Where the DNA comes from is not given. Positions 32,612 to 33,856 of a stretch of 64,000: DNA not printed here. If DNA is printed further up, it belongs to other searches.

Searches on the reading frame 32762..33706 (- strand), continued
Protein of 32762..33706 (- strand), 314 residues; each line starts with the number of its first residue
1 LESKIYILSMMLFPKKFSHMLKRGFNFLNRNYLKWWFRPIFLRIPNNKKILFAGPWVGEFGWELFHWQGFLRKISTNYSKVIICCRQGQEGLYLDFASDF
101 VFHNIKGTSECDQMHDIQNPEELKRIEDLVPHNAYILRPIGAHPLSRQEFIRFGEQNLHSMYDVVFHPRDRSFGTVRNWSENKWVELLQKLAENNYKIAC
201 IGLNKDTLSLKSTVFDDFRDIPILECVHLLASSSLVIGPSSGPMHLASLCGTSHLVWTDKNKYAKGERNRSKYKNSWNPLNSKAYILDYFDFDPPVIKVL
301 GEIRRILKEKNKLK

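Call 48: search_protein_families(library=pfam, proteins=[L013:5629-7044:+, L013:808-2208:+, L013:5105-5665:+, L007:10893-11429:+, L016:8095-8643:+, L018:7337-7873:+, L020:6824-7834:+, L020:7816-8895:+, L026:7601-8737:+, L026:8691-9878:+], max_evalue=0.0001)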
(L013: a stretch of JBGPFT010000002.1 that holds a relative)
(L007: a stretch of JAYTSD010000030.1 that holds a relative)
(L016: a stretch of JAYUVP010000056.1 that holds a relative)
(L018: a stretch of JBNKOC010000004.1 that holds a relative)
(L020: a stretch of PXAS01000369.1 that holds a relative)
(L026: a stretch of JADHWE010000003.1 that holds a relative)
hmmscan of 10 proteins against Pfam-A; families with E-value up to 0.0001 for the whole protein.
L013:5629-7044:+ (472 aa): 1 family
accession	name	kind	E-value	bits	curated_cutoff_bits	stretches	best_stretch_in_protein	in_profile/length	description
PF01103.29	Omp85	-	1.2e-08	35.3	24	1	109-456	18-304/325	Omp85 superfamily domain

L013:808-2208:+ (467 aa): 0 families

L013:5105-5665:+ (187 aa): 0 families

L007:10893-11429:+ (179 aa): 2 families
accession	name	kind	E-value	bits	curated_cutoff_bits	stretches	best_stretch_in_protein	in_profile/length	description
PF01569.27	PAP2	-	2.3e-21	76.3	27.2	1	65-171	3-121/130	PAP2 superfamily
PF14378.12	PAP2_3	-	2.4e-06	27.9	27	1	107-169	125-189/190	PAP2 superfamily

L016:8095-8643:+ (183 aa): 1 family
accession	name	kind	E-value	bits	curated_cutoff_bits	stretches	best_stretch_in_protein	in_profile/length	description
PF01569.27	PAP2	-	4.4e-18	65.7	27.2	1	66-175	4-125/130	PAP2 superfamily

L018:7337-7873:+ (179 aa): 2 families
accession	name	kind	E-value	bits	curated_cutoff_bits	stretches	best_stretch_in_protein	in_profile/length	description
PF01569.27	PAP2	-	8.4e-21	74.5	27.2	1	62-174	2-126/130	PAP2 superfamily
PF14378.12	PAP2_3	-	1.7e-07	31.7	27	1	105-168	125-190/190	PAP2 superfamily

L020:6824-7834:+ (337 aa): 0 families

L020:7816-8895:+ (360 aa): 0 families

L026:7601-8737:+ (379 aa): 0 families

L026:8691-9878:+ (396 aa): 0 families

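Call 51: search_protein_families(library=ncbifam, proteins=[L006:9414-9968:+, L014:7886-9442:+, L026:6060-7571:+, L012:1993-3546:+, L013:2260-3804:-, L023:5407-7071:+, L015:1556-3205:-, L010:11855-13576:-, L025:10923-12215:+, L023:3844-5178:-], max_evalue=0.000001)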
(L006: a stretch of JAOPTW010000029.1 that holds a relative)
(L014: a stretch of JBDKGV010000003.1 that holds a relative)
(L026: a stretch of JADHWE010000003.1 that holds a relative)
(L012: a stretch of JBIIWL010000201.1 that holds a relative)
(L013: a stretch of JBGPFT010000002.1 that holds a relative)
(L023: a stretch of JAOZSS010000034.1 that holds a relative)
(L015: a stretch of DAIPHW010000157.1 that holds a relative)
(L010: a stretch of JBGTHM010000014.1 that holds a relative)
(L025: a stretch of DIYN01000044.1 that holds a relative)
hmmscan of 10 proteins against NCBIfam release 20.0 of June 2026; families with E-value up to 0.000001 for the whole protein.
L006:9414-9968:+ (185 aa): 9 families
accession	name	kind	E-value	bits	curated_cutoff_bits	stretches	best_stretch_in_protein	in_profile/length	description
NF010546.0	PRK13936.1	equivalog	5.1e-60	202.6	276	1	15-185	19-192/197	phosphoheptose isomerase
TIGR00441.1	gmhA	equivalog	4e-56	189.4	209.45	1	30-182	2-154/154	D-sedoheptulose 7-phosphate isomerase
NF010547.0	PRK13938.1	equivalog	1.7e-42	145.3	320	1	33-184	39-190/196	D-sedoheptulose 7-phosphate isomerase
NF001628.0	PRK00414.1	equivalog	5.9e-40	137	265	1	20-183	25-188/192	D-sedoheptulose 7-phosphate isomerase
NF008138.0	PRK10886.1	equivalog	5.5e-36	124.1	352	1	12-184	17-189/196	DnaA initiator-associating protein DiaA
NF003915.0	PRK05441.1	subfamily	9.6e-11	41.2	168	1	5-161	28-187/300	N-acetylmuramic acid 6-phosphate etherase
TIGR03127.2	RuMP_HxlB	equivalog_domain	4.6e-08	33.1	160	0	101-163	66-128/178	6-phospho-3-hexuloisomerase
NF002805.0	PRK02947.1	subfamily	6e-07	28.9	135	1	15-142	15-142/247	sugar isomerase domain-containing protein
NF008458.0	PRK11337.1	equivalog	8.5e-07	28.2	378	0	102-162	183-243/293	MurR/RpiR family transcriptional regulator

L014:7886-9442:+ (519 aa): 0 families

L026:6060-7571:+ (504 aa): 1 family
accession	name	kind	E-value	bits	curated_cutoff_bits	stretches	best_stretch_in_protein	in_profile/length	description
NF011679.0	PRK15099.1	equivalog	1.2e-08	34.7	325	1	33-436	3-406/416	lipid III flippase WzxE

L012:1993-3546:+ (518 aa): 0 families

L013:2260-3804:- (515 aa): 0 families

L023:5407-7071:+ (555 aa): 1 family
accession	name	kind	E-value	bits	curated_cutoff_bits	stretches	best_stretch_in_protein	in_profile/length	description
NF047510.1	LIC_10190_fam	subfamily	5.8e-51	173.6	100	1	3-418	2-423/424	LIC_10190 family membrane protein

L015:1556-3205:- (550 aa): 23 families
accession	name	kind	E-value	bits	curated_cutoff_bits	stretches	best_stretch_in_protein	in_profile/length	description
NF008454.0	PRK11316.1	equivalog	9.4e-158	525.7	521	1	74-547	7-473/475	bifunctional D-glycero-beta-D-manno-heptose-7-phosphate kinase/D-glycero-beta-D-manno-heptose 1-phosphate adenylyltransferase HldE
TIGR02198.1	rfaE_dom_I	equivalog_domain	1.5e-112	375.9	345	1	75-382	5-312/315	D-glycero-beta-D-manno-heptose-7-phosphate kinase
TIGR02199.1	rfaE_dom_II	equivalog_domain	5.9e-61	204.5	181.5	1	405-546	2-143/144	D-glycero-beta-D-manno-heptose 1-phosphate adenylyltransferase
TIGR02152.1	D_ribokin_bact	equivalog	1e-23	84.2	299.65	1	110-373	27-287/298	ribokinase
TIGR03168.1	1-PFK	subfamily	1.3e-23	83.4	216.4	1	107-372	24-287/305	hexose kinase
TIGR03828.1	pfkB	equivalog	5.1e-23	81.6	292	1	107-383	24-297/305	1-phosphofructokinase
NF053626.1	RibKinHalex1628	equivalog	1.4e-14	54.3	330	1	117-370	38-276/293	ATP-dependent ribose-1-phosphate kinase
NF008353.0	PRK11142.1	equivalog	1.1e-13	51.4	341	1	117-372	38-289/307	ribokinase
TIGR00125.1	cyt_tran_rel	domain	1.4e-13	50.8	27.7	1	416-476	1-58/65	adenylyltransferase/cytidyltransferase family protein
TIGR04382.1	myo_inos_iolC_N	equivalog_domain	3.3e-13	49.6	300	0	261-372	189-295/309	5-dehydro-2-deoxygluconokinase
NF041320.1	pfkB_Halo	equivalog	1.1e-12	48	400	1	107-373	26-283/302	1-phosphofructokinase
NF007068.0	PRK09513.1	equivalog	9.4e-12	44.7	432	1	262-369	182-288/312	1-phosphofructokinase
NF007321.0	PRK09813.1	equivalog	6.6e-11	42.2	247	0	109-177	16-84/261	fructoselysine 6-kinase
NF040938.1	KDG_KDGal_kin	equivalog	6e-09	35.4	400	0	286-369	203-286/305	bifunctional 2-dehydro-3-deoxygluconokinase/2-dehydro-3-deoxygalactonokinase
NF007632.0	PRK10294.1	equivalog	2.1e-08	33.8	353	1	108-364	28-283/310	6-phosphofructokinase II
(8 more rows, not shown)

L010:11855-13576:- (574 aa): 9 families
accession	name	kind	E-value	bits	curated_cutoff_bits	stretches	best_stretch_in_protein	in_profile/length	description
NF006625.0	PRK09194.1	equivalog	9.2e-202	671.8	558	1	3-562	1-558/559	proline--tRNA ligase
TIGR00409.1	proS_fam_II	equivalog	2.2e-172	574.9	306.7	1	3-560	1-563/568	proline--tRNA ligase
NF008979.1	PRK12325.1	exception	3.1e-132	441.5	550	2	3-231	1-229/437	proline--tRNA ligase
TIGR00408.1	proS_fam_I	equivalog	3.7e-36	125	437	2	404-567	216-382/475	proline--tRNA ligase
TIGR00418.1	thrS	equivalog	1.2e-23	83.8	383.65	2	36-194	188-346/565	threonine--tRNA ligase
TIGR00442.1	hisS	equivalog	1.8e-13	50.3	286.75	1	39-197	4-157/406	histidine--tRNA ligase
NF003068.0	PRK03991.1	equivalog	1.8e-12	46.4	484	1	425-564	447-590/613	threonine--tRNA ligase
NF003211.1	PRK04173.1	equivalog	2.6e-12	46.3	312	0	466-559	359-451/454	glycine--tRNA ligase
TIGR00389.1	glyS_dimeric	equivalog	1.5e-11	43.5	243.3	0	442-562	435-561/565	glycine--tRNA ligase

L025:10923-12215:+ (431 aa): 0 families

L023:3844-5178:- (445 aa): 0 families

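Call 68: search_protein_families(library=pfam, proteins=[L022:8870-13243:+, L022:13367-18010:-, L024:540-5303:+, L024:5340-8195:-, L024:8206-10758:+, L021:1484-3301:+, L021:3389-6406:-, L026:10803-13613:+], max_evalue=0.001)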
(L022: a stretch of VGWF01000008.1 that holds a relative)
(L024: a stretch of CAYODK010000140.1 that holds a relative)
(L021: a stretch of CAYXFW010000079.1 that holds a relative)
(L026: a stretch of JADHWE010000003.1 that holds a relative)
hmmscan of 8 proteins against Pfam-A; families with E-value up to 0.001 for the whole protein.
L022:8870-13243:+ (1458 aa): 0 families

L022:13367-18010:- (1548 aa): 0 families

L024:540-5303:+ (1588 aa): 0 families

L024:5340-8195:- (952 aa): 7 families
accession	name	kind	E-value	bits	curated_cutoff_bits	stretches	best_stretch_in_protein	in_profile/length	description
PF13424.12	TPR_12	-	7.5e-19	68.1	30.1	4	501-571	4-73/77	Tetratricopeptide repeat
PF07719.23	TPR_2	-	8.2e-14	51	27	0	830-860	1-31/34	Tetratricopeptide repeat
PF13428.12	TPR_14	-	1.6e-09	37.9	23.5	0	627-664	3-40/44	Tetratricopeptide repeat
PF14559.12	TPR_19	-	2.6e-08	34.5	25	0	435-482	2-49/68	Tetratricopeptide repeat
PF13181.12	TPR_8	-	4.2e-07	30.1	25.7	0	830-860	1-31/34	Tetratricopeptide repeat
PF13374.12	TPR_10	-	2.7e-06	27.6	27.5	0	704-737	1-34/42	Tetratricopeptide repeat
PF00515.34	TPR_1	-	6.1e-06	26.3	27.8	0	830-859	1-30/34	Tetratricopeptide repeat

L024:8206-10758:+ (851 aa): 0 families

L021:1484-3301:+ (606 aa): 0 families

L021:3389-6406:- (1006 aa): 0 families

L026:10803-13613:+ (937 aa): 1 family
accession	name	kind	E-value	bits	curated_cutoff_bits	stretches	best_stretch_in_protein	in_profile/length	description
PF13231.12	PMT_2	-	0.00049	20.8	26.1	1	157-237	71-150/160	Dolichyl-phosphate-mannose-protein mannosyltransferase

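Call 70: search_protein_representatives(alignment_id=A1)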
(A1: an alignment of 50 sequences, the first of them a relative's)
Query: 50 sequences, 287 profile positions. Proteins with E-value up to 0.001 (for the whole library): 1968; up to 1e-10: 1114; up to 1e-30: 605. The best 150 are listed.
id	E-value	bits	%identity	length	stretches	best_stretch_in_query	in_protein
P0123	4.9e-124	429.9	-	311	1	7-282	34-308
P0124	6.9e-94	330.9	-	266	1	41-285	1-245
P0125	4.4e-88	311.9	-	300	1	6-284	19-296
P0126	1.4e-80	287.3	-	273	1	26-284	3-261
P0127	1.1e-77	277.7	-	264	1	26-284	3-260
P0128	2.2e-76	273.5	-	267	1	26-284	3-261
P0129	8.5e-76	271.6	-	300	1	25-283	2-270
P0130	1.1e-73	264.6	-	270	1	25-282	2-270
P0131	3.9e-72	259.5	-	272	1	27-282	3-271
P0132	1.5e-70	254.4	-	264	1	26-280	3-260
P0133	4.5e-70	252.8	-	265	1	25-283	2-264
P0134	5.3e-70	252.5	-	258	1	32-282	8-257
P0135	1.3e-69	251.3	-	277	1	25-283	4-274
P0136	2.0e-69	250.6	-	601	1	24-282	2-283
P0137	2.0e-69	250.6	-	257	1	25-282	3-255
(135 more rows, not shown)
